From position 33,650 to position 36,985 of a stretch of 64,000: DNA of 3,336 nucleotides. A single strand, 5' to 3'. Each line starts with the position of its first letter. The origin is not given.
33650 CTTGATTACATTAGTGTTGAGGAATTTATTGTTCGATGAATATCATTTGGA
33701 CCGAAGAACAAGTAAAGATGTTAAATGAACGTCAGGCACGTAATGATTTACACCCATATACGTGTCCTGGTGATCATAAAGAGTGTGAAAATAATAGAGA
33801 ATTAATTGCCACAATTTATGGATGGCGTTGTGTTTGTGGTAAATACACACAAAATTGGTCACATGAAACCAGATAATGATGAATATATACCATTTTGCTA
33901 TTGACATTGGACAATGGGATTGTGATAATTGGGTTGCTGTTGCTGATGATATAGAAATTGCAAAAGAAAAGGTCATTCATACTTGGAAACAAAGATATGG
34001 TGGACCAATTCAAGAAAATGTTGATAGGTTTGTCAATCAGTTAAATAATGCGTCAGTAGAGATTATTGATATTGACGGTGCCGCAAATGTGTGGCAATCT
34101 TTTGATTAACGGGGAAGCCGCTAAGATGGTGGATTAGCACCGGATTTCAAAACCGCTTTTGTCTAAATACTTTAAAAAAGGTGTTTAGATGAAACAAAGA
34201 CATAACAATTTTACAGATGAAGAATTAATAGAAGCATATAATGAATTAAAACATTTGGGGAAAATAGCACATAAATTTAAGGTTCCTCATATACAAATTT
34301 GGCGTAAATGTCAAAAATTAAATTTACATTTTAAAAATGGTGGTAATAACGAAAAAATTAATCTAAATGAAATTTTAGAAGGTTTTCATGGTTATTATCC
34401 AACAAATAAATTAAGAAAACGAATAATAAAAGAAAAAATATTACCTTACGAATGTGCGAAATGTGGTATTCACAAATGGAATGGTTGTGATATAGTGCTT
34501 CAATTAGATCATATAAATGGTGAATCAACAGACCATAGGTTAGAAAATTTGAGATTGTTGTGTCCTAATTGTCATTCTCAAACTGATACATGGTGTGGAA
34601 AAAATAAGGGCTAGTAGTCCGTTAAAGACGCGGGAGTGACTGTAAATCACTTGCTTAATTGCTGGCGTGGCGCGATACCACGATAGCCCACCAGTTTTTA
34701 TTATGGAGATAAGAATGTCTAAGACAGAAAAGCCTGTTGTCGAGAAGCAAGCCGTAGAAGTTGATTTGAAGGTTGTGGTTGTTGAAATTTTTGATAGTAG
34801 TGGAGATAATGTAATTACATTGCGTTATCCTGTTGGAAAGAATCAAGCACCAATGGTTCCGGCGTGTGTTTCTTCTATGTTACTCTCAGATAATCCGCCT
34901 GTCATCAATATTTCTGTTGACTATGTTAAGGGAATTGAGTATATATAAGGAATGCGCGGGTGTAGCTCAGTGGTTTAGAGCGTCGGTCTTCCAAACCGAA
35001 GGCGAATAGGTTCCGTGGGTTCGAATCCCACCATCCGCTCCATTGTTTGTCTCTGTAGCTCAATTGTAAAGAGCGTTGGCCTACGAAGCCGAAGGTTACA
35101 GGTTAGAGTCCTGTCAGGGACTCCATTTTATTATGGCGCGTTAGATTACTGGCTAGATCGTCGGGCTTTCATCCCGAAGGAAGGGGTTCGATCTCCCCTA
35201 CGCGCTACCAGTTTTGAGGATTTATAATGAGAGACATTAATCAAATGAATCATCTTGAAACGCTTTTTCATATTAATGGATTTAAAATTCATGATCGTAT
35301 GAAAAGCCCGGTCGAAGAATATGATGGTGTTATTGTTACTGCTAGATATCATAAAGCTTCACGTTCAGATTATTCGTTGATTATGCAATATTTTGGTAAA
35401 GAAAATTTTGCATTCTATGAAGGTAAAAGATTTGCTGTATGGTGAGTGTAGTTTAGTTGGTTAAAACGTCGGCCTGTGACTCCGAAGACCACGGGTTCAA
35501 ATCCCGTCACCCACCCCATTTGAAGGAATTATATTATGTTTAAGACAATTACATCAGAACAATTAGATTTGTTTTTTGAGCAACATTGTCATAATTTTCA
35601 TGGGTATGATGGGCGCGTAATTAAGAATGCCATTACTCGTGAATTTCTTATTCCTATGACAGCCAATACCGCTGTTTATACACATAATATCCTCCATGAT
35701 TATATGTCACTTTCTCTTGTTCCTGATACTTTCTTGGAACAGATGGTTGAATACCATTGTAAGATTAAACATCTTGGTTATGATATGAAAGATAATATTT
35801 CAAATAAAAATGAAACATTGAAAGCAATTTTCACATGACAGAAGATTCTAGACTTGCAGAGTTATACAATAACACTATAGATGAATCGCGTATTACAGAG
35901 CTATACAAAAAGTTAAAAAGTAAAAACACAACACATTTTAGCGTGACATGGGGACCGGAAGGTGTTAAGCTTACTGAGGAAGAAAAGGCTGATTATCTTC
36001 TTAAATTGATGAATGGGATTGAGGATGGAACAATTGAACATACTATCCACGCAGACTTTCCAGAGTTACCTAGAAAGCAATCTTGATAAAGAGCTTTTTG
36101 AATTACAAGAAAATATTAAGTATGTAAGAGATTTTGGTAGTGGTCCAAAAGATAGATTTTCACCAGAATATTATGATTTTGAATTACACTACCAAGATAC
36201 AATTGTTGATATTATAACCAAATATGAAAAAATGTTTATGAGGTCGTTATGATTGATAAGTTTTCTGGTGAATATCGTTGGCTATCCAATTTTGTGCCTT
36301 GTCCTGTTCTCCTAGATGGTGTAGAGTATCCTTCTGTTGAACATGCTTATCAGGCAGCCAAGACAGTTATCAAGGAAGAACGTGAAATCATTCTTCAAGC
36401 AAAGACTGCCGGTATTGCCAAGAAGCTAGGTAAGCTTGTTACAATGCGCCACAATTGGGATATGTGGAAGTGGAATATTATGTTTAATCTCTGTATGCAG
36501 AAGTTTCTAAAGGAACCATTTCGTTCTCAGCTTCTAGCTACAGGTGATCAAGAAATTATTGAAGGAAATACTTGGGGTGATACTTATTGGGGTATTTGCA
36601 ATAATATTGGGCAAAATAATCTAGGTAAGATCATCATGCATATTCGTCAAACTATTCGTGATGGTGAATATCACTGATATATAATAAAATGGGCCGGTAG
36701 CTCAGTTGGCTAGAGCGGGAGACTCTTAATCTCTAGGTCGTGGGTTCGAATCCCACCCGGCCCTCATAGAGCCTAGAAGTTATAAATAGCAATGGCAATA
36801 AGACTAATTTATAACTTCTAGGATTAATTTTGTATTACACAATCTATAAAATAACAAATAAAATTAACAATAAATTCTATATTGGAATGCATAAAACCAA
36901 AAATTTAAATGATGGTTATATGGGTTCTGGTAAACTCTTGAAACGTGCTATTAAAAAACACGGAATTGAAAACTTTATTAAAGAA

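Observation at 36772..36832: Homing endonuclease RBSs sequestered in hairpins that carry late-promoter motifs (I-TevI-style temporal gating)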

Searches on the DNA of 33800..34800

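Call 57: search_rna_families(source=window, start=33800, end=34800, threshold=evalue, max_evalue=1, show_alignments=3)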
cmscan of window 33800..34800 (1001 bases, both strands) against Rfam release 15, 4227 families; matches with E-value up to 1: 2.
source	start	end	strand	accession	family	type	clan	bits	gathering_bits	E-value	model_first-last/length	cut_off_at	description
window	34651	34758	+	RF02557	CbSR1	Gene; sRNA;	-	19.8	146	0.22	1-112/112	no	Coxiella burnetii sRNA 1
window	34715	34773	-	RF01953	SOX2OT_exon3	Gene; lncRNA;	-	13.8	70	0.26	227-276/276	no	SOX2 overlapping transcript exon 3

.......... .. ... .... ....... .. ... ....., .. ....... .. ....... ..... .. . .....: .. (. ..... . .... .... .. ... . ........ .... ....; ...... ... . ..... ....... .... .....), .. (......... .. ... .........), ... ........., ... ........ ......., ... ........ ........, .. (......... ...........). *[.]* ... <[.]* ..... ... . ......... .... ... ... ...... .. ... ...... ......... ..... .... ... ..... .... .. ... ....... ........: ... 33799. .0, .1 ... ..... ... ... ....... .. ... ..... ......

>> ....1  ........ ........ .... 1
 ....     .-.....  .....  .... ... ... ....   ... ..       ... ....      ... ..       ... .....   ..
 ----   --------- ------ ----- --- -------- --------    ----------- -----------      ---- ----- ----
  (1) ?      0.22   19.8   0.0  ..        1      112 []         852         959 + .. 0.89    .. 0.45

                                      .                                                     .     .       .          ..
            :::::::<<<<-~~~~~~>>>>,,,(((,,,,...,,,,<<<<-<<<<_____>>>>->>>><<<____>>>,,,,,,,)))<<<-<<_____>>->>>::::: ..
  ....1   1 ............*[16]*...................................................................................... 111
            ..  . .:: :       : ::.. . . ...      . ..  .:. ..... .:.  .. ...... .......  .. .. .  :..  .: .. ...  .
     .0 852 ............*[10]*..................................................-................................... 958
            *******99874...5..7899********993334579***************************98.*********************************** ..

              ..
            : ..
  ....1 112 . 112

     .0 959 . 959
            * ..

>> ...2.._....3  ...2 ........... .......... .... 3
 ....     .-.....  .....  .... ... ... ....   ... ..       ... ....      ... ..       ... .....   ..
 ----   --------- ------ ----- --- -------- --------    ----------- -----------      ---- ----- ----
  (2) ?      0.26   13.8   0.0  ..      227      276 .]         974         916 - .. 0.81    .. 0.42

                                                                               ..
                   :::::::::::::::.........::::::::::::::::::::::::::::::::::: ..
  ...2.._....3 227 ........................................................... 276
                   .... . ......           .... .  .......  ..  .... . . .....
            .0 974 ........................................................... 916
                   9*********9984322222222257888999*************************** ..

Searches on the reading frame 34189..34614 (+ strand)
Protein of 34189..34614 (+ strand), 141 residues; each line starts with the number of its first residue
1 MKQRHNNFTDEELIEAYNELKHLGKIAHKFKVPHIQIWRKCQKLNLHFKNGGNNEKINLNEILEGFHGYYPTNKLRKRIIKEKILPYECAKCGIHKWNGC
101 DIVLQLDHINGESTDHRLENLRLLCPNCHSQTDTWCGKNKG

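Call 7: search_protein_families(library=pfam, proteins=[window:34189-34614:+], max_evalue=0.01)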
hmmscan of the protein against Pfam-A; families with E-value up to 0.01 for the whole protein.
window:34189-34614:+ (141 aa): 2 families
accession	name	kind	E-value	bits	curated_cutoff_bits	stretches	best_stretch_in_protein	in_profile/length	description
PF01844.29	HNH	-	0.0015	19.1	21.4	1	89-131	1-43/47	HNH endonuclease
PF13392.12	HNH_3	-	0.0025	17.9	24.8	1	104-124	19-39/46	HNH endonuclease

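Call 8: search_protein_families(library=phrogs, proteins=[window:34189-34614:+], max_evalue=0.001)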
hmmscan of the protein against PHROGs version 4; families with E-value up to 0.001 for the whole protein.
window:34189-34614:+ (141 aa): 8 families
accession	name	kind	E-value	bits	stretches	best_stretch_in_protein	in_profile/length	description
phrog_10822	-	DNA, RNA and nucleotide metabolism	1e-32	114.7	1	36-140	41-155/245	HNH endonuclease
phrog_14736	-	DNA, RNA and nucleotide metabolism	1.9e-29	103.8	1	57-139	3-85/202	HNH endonuclease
phrog_1271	-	DNA, RNA and nucleotide metabolism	7.8e-08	33.1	1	70-133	250-316/361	HNH endonuclease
phrog_2255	-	DNA, RNA and nucleotide metabolism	2.3e-05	24.9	1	55-131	98-167/211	HNH endonuclease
phrog_5956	-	DNA, RNA and nucleotide metabolism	2.4e-05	25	1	72-137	47-112/138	HNH endonuclease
phrog_333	-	DNA, RNA and nucleotide metabolism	3.5e-05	25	1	80-130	24-76/138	HNH endonuclease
phrog_8446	-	DNA, RNA and nucleotide metabolism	0.00077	20.2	0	9-134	60-197/211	HNH endonuclease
phrog_1571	-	DNA, RNA and nucleotide metabolism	0.00085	20.2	0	102-133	63-94/128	HNH endonuclease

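Call 53: find_related_loci(query=window:34189-34614:+, collection=viral_contigs, flank=600)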
Query window:34189-34614:+ (141 aa) in viral_contigs; peptide patterns used: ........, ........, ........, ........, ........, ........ (x = any residue, [..] = any of these).
27 stretches matched a pattern; 22 encode a relative of the query (tblastn E <= 1e-3); 22 distinct loci.
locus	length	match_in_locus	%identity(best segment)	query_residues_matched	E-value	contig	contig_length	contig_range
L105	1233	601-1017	65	1-138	7e-62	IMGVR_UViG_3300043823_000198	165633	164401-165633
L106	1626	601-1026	67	1-141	2e-60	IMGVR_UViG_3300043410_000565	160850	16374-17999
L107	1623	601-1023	66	1-140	1e-58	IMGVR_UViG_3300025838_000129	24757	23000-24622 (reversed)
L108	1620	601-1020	64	1-139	5e-58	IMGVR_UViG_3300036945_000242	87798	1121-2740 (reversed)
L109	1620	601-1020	56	1-140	6e-53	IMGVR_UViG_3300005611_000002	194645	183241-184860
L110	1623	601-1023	60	1-140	3e-52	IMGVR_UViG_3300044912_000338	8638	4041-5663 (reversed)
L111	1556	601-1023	60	1-140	2e-52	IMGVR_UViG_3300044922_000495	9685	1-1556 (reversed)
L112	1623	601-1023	60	1-140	3e-52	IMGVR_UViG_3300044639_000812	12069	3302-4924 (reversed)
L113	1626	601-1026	61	1-140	7e-52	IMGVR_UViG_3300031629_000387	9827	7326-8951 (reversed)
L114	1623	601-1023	56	1-140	7e-51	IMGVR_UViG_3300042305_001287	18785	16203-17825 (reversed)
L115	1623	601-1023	54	1-140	4e-49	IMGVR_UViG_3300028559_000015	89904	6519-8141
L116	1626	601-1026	56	1-140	3e-49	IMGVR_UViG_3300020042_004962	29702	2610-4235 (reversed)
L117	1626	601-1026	56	1-141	2e-49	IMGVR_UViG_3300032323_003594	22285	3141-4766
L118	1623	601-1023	54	1-140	4e-49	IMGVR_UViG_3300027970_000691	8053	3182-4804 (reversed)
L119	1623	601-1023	54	1-140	4e-49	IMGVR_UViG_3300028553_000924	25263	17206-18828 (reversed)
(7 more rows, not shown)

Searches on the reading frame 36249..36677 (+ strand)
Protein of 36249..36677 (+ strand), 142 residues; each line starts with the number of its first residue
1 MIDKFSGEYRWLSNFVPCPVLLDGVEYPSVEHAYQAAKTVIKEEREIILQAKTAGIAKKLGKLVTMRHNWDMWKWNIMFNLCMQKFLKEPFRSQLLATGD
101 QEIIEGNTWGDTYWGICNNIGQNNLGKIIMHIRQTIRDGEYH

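Call 7: search_protein_families(library=pfam, proteins=[window:36249-36677:+], max_evalue=0.01)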
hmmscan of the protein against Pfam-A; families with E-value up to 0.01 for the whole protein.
window:36249-36677:+ (142 aa): 2 families
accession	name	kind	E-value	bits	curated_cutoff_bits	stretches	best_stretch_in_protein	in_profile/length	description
PF08719.17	NADAR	-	1.6e-23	84.2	35.1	1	8-137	9-163/163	NADAR domain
PF08010.17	Phage_30_3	-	0.0005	20.3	36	1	12-61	7-55/138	Bacteriophage protein GP30.3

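Call 8: search_protein_families(library=phrogs, proteins=[window:36249-36677:+], max_evalue=0.001)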
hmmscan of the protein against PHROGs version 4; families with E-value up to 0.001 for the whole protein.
window:36249-36677:+ (142 aa): 1 family
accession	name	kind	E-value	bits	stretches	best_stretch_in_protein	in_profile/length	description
phrog_1017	-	unknown function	4e-41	141.8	1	2-140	8-156/170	-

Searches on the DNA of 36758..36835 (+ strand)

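Call 45: build_rna_model(alignment_id=A1, structure=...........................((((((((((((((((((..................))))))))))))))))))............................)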
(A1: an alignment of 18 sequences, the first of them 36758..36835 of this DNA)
Model R1 built from alignment A1 (18 sequences, 109 columns); structure: as given.
model positions 79; base pairs 17; branch points 0; effective number of sequences 14.01; information 0.717 bits per position. Calibrated on 0.2 Mb of random sequence (short: E-values are rough).
structure used (alignment columns):
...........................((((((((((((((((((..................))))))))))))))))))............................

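Call 46: search_with_rna_model(model_id=R1, sources=[window, L001, L002, L003, L004, L005, L006, L007, L008, L009, L010, L011, L012, L013, L014, L015, L016, L017, L018, L019, L020, L021, L022, L023, L024, L025, L026, L027, L028, L029, L030, L031, L032, L033, L034, L035, L036, L037, L038, L039, L040, L041, L042, L043, L044, L045, L046, L047, L048, L049, L050, L051, L054, L055, L056, L057, L058, L059, L060, L061, L062, L063, L065, L066, L067, L068, L069, L070, L076, L077, L078, L079, L080, L081, L082, L083, L084, L085, L086, L087, L088, L089, L090, L091, L093, L094, L095, L096, L097, L099, L100, L101, L102, L103, L104], max_evalue=1, make_alignment=true)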
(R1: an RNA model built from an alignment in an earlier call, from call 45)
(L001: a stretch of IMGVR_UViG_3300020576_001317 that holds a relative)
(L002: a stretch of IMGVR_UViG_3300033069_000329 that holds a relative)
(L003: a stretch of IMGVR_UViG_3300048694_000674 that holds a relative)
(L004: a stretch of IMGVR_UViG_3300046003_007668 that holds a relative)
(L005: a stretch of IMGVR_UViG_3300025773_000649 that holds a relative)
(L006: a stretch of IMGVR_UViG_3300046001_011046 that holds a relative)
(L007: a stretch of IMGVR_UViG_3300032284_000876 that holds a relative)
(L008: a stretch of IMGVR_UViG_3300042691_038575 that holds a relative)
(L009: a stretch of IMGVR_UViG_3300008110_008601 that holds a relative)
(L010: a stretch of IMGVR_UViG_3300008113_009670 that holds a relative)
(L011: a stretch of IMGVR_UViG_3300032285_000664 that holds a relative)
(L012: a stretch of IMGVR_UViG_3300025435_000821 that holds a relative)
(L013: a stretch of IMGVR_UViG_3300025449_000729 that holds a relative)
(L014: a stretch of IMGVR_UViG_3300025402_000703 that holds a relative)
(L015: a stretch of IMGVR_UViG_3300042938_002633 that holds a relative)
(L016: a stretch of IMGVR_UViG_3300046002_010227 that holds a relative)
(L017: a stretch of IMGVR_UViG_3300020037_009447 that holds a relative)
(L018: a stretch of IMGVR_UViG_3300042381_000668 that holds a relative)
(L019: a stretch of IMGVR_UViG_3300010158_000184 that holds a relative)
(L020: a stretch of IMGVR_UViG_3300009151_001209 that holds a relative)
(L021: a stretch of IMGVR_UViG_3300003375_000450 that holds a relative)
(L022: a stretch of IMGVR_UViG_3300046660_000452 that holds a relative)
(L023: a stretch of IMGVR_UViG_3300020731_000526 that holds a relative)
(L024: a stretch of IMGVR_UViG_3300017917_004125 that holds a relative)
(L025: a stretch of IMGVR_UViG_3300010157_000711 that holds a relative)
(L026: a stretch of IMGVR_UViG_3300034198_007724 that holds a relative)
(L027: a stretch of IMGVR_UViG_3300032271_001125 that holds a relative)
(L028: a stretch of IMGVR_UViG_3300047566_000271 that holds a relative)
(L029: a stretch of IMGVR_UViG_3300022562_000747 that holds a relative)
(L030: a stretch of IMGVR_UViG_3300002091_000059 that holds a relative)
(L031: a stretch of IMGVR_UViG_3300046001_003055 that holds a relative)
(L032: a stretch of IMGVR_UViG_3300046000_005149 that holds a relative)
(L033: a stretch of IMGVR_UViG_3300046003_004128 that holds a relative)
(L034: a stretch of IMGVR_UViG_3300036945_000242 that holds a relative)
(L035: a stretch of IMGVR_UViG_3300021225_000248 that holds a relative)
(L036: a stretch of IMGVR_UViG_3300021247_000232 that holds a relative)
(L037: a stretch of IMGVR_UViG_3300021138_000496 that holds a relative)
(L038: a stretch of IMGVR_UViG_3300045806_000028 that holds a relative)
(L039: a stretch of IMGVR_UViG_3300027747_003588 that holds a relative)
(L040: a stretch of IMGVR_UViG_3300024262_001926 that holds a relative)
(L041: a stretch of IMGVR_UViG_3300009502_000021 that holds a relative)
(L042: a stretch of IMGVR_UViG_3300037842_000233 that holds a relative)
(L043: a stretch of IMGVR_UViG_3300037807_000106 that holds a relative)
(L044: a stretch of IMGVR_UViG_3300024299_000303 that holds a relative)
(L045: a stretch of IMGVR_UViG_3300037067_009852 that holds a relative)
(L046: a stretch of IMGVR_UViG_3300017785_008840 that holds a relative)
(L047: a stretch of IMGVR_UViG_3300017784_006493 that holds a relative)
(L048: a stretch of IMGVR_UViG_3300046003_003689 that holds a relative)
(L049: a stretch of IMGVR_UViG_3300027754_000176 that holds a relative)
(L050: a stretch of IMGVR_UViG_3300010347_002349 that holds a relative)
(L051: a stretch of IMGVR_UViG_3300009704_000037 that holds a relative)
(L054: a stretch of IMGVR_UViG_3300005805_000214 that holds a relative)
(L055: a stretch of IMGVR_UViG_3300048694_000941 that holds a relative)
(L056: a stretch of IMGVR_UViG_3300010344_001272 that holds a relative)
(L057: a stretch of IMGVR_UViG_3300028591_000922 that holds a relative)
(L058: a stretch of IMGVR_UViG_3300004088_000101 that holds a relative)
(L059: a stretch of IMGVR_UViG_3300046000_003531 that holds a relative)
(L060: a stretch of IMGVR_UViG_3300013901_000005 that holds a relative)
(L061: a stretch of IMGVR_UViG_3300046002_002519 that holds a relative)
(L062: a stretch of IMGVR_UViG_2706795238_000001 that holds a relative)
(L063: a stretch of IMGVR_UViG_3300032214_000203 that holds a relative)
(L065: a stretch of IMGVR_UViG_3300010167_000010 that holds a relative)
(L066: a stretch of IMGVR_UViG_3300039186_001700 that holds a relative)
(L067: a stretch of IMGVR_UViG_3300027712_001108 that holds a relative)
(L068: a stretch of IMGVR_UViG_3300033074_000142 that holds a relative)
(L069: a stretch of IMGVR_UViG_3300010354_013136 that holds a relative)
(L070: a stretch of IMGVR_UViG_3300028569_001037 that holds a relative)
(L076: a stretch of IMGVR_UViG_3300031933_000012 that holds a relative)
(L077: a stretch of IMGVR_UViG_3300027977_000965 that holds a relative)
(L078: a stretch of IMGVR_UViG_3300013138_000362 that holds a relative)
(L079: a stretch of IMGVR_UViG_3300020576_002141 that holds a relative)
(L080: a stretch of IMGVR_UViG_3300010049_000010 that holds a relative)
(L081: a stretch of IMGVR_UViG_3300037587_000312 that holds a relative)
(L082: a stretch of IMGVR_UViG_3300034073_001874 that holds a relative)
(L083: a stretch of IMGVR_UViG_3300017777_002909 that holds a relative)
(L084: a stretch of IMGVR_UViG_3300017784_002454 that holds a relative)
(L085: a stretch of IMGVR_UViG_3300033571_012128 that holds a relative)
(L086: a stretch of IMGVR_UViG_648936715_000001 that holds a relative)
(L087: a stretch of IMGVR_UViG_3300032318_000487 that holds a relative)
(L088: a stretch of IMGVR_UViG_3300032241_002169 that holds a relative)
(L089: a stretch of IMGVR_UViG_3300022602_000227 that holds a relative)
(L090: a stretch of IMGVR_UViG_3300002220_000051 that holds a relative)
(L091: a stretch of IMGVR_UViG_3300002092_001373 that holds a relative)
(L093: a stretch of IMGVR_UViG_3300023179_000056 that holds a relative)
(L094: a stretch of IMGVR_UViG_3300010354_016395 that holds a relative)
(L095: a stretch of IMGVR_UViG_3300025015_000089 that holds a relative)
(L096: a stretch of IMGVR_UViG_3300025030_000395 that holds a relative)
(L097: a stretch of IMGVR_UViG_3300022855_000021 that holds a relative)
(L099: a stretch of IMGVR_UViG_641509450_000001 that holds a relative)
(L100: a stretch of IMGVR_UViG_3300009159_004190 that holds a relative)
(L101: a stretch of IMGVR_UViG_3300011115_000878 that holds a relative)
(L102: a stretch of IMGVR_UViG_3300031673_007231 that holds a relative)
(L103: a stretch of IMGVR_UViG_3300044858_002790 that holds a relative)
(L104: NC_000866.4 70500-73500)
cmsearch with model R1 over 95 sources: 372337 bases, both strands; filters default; matches with E-value up to 1: 48.
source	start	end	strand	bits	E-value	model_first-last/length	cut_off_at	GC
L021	1430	1507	+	83.5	9.5e-16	1-79/79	no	0.37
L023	1430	1507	+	83.5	9.5e-16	1-79/79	no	0.37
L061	1388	1466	+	81.8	2.4e-15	1-79/79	no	0.41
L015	1425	1502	+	81.6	2.6e-15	1-79/79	no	0.28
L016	1425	1502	+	81.6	2.6e-15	1-79/79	no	0.28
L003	1430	1507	+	79.2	8.9e-15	1-79/79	no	0.38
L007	1427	1507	+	78.6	1.2e-14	1-79/79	no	0.38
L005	1429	1506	+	77.5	2.2e-14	1-79/79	no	0.38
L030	19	99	+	77.2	2.6e-14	1-79/79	no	0.36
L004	1424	1502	+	74.4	1.1e-13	1-79/79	no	0.43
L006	1424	1502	+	74.4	1.1e-13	1-79/79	no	0.43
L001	1428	1507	+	74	1.3e-13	1-79/79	no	0.29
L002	1428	1507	+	74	1.3e-13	1-79/79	no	0.29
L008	1431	1507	+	72.4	3.1e-13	1-79/79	no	0.32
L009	1431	1507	+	72.4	3.1e-13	1-79/79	no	0.32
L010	1431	1507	+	72.4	3.1e-13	1-79/79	no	0.32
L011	1054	1128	+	71.9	4.1e-13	1-79/79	no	0.41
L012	1431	1507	+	67.7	3.6e-12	1-79/79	no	0.36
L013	1431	1507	+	67.7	3.6e-12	1-79/79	no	0.36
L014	1431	1507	+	67.7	3.6e-12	1-79/79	no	0.36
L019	1429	1504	+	55.7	1.8e-09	1-79/79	no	0.36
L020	1429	1504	+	55.7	1.8e-09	1-79/79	no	0.36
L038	1265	1339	+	51.1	2e-08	1-79/79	no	0.41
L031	461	539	+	40.6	4.7e-06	1-79/79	no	0.39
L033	1427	1505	+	40.6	4.7e-06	1-79/79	no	0.39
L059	1427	1505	+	40.6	4.7e-06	1-79/79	no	0.39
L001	1434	1512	-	38.3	1.6e-05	1-79/79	no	0.25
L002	1434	1512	-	38.3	1.6e-05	1-79/79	no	0.25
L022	1432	1505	+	36.5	4e-05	1-79/79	no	0.43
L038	1438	1504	+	34.6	0.00011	1-79/79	no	0.37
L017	1415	1507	+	30.6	0.00086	1-79/79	no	0.35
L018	1434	1505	+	30.6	0.00087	1-79/79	no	0.35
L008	1437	1512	-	27.5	0.0045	1-79/79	no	0.26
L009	1437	1512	-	27.5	0.0045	1-79/79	no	0.26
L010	1437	1512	-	27.5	0.0045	1-79/79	no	0.26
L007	1432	1503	-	27.4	0.0046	1-79/79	no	0.4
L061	1405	1454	-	27.3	0.0048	18-66/79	no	0.38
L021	1447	1495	-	25.1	0.016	18-66/79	no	0.29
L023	1447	1495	-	25.1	0.016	18-66/79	no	0.29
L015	1437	1490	-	24.3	0.024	18-71/79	no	0.24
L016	1437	1490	-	24.3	0.024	18-71/79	no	0.24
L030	37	83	-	24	0.027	19-65/79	no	0.3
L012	1438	1494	-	23.6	0.034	18-77/79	no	0.3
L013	1438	1494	-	23.6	0.034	18-77/79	no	0.3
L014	1438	1494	-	23.6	0.034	18-77/79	no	0.3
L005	1446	1494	-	21.6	0.095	18-66/79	no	0.35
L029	727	804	+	17.4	0.84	1-79/79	no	0.31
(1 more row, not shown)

Alignment A2: 48 matches aligned to the model, 105 columns, each read 5' to 3' on its own strand. Consensus structure (alignment columns), stored with it:
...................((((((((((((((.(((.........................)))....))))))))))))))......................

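Call 48: search_with_rna_model(model_id=R1, sources=[window, L001, L003, L004, L005, L007, L008, L011, L012, L015, L019, L021, L030, L031, L038, L061], max_evalue=0.000001, make_alignment=true)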
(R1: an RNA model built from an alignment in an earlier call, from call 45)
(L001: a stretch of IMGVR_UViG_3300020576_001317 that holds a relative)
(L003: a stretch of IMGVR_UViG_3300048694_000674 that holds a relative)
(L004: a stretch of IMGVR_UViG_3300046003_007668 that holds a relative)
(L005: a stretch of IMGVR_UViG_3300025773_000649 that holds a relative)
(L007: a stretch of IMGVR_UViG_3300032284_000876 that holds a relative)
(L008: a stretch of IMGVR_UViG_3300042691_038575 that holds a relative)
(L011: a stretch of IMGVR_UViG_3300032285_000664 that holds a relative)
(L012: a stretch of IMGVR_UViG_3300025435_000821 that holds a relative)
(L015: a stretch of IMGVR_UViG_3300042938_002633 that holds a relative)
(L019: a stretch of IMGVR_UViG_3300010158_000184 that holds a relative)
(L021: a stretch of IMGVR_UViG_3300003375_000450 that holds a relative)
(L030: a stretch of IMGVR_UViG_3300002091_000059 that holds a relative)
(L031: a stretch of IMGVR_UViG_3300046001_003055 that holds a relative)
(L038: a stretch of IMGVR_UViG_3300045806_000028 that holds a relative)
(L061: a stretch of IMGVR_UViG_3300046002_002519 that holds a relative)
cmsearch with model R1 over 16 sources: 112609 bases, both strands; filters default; matches with E-value up to 0.000001: 15.
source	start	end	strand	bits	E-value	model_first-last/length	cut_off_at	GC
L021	1430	1507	+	83.5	2.9e-16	1-79/79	no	0.37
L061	1388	1466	+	81.8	7.2e-16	1-79/79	no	0.41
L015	1425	1502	+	81.6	7.9e-16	1-79/79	no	0.28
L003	1430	1507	+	79.2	2.7e-15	1-79/79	no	0.38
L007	1427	1507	+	78.6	3.6e-15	1-79/79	no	0.38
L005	1429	1506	+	77.5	6.6e-15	1-79/79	no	0.38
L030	19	99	+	77.2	7.8e-15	1-79/79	no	0.36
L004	1424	1502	+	74.4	3.4e-14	1-79/79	no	0.43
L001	1428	1507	+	74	4e-14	1-79/79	no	0.29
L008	1431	1507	+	72.4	9.5e-14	1-79/79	no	0.32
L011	1054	1128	+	71.9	1.2e-13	1-79/79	no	0.41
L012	1431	1507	+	67.7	1.1e-12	1-79/79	no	0.36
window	36756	36836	+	66.1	2.5e-12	1-79/79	no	0.33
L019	1429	1504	+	55.7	5.5e-10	1-79/79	no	0.36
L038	1265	1339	+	51.1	6.1e-09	1-79/79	no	0.41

Alignment A3: 15 matches aligned to the model, 83 columns, each read 5' to 3' on its own strand. Consensus structure (alignment columns), stored with it:
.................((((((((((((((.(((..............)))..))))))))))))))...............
